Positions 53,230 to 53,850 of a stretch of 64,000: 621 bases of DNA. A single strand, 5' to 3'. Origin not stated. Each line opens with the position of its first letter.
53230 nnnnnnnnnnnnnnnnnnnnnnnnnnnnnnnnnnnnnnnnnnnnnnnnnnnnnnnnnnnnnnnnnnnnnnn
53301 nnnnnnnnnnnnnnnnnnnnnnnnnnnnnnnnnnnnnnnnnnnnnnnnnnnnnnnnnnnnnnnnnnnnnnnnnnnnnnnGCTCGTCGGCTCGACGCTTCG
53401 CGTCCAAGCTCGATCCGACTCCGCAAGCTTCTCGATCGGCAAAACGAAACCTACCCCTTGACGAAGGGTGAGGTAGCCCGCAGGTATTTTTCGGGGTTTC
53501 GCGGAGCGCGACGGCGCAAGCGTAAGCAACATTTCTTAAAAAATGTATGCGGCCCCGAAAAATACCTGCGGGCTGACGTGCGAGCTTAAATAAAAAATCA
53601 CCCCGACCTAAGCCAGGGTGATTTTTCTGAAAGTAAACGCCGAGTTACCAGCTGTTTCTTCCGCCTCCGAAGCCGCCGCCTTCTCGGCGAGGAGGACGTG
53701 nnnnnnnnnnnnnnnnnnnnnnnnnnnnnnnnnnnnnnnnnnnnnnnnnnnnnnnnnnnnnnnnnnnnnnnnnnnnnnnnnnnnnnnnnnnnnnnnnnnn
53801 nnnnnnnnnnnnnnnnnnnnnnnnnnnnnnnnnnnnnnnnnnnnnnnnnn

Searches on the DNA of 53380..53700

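Call 66: search_rna_families(source=window, start=53380, end=53700, threshold=evalue, max_evalue=1)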
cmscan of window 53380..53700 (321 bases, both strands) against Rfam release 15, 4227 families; matches with E-value up to 1: 4.
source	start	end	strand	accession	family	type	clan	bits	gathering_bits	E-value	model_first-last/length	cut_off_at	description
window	53582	53673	-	RF02621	BSnc120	Gene; sRNA;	-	24.1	114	0.0022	1-88/88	no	Brucella sRNA 120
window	53589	53696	-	RF00515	PyrR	Cis-reg;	-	23.8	54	0.3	1-115/115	no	PyrR binding site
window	53514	53627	+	RF00506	Thr_leader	Cis-reg; leader;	-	18.9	55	0.27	1-118/118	no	Threonine operon leader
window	53578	53700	-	RF02225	sX6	Gene; sRNA;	-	15.9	40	0.036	204-342/342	5'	Proteobacterial sRNA sX6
